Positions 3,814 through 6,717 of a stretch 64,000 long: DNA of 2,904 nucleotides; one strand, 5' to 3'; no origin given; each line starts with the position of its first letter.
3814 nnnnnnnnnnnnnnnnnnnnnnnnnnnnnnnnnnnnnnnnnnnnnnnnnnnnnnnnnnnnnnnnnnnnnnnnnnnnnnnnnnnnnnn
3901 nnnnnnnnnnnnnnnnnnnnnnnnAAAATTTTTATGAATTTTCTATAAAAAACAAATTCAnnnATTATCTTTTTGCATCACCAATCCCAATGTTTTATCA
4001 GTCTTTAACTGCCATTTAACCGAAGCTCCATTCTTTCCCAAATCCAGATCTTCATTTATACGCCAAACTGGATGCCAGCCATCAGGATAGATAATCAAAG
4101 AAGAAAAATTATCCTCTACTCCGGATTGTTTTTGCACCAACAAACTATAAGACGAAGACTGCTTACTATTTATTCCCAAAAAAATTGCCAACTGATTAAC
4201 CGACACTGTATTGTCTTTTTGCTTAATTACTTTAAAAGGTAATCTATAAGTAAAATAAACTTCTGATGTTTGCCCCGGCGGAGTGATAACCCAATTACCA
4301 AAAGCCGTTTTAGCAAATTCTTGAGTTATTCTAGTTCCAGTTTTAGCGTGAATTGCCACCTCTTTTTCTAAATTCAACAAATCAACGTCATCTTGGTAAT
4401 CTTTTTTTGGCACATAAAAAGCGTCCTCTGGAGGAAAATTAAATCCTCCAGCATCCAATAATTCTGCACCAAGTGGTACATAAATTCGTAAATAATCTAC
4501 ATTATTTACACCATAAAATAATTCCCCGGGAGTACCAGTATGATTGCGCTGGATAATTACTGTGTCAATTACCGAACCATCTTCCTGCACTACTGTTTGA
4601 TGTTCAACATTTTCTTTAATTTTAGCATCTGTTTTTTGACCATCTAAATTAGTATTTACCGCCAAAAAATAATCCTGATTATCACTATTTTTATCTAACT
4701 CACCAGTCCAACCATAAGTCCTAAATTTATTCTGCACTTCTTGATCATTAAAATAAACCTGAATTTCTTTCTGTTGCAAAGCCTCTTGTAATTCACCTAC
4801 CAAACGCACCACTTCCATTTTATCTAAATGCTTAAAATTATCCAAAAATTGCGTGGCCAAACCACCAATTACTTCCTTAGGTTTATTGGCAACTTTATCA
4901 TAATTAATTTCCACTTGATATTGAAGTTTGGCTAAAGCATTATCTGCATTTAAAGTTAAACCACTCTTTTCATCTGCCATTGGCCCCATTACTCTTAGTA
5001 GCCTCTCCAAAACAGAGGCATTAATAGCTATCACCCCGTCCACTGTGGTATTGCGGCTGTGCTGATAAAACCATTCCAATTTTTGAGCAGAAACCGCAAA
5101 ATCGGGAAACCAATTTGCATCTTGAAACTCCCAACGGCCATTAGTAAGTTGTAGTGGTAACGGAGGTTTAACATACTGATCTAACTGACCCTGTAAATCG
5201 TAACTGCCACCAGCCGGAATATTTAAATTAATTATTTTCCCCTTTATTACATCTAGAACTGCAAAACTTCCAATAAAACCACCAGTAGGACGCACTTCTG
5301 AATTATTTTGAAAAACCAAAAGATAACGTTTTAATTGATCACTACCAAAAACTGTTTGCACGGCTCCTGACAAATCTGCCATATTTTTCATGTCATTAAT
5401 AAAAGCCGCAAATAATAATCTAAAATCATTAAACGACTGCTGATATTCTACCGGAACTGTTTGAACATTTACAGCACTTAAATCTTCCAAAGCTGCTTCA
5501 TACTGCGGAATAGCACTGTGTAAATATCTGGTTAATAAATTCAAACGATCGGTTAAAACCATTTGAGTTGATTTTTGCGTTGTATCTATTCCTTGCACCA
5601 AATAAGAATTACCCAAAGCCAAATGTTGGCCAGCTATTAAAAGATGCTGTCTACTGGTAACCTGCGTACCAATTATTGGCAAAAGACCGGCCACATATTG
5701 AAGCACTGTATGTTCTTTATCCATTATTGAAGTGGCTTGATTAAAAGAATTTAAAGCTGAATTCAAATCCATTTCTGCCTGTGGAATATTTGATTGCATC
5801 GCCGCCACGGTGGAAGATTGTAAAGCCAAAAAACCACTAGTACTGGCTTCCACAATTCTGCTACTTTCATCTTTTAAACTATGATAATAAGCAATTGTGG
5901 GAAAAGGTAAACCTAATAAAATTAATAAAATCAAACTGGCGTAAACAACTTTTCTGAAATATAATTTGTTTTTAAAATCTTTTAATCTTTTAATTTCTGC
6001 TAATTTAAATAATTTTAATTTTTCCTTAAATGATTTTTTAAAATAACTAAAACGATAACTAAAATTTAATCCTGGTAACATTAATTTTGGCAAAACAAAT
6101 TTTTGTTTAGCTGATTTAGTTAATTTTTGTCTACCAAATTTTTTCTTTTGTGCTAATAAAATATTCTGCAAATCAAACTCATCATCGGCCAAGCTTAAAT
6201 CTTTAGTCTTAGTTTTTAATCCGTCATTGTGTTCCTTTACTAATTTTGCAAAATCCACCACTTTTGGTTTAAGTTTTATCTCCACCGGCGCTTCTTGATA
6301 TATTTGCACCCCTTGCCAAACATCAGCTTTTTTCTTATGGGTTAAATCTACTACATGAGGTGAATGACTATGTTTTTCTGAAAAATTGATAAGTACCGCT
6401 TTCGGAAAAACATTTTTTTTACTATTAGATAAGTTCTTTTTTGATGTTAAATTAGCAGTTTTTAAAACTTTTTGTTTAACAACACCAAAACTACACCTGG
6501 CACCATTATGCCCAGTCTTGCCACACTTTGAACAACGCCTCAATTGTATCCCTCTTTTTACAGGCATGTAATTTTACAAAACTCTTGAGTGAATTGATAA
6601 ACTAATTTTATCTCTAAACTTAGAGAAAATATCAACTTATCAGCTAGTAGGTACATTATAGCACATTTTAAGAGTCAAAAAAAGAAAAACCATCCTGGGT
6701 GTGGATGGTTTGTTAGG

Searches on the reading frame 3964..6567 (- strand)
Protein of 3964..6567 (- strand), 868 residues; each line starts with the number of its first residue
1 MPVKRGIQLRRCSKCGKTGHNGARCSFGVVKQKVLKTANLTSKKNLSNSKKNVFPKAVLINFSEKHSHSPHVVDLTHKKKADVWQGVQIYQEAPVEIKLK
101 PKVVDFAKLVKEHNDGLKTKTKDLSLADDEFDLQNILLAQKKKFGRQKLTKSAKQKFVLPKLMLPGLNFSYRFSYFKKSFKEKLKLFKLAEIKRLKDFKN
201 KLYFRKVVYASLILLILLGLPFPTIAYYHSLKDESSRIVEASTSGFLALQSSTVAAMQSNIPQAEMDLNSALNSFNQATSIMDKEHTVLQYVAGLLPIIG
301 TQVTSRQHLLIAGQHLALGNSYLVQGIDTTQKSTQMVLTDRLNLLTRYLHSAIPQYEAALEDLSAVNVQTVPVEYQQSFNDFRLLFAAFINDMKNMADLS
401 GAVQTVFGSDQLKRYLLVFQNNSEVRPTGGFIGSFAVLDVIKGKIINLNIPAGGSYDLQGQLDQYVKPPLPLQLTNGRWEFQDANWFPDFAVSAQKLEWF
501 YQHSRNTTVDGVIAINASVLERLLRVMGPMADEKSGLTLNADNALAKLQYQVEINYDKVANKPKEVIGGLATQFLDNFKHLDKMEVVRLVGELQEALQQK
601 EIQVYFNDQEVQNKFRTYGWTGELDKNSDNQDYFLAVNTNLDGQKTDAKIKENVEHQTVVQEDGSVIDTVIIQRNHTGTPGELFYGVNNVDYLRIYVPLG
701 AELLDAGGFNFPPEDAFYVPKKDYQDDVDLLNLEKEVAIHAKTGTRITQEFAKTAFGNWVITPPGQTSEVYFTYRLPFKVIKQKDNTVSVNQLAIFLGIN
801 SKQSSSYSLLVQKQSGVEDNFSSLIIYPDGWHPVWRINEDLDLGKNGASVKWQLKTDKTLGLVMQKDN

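Call 9: search_protein_families(library=pfam, proteins=[window:3964-6567:-], max_evalue=0.00001)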
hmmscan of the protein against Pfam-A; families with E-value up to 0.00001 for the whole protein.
window:3964-6567:- (868 aa): 1 family
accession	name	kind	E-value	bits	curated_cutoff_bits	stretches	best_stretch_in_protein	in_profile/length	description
PF13196.11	DUF4012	-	1.1e-26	94.5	28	1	411-551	2-142/144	Protein of unknown function (DUF4012)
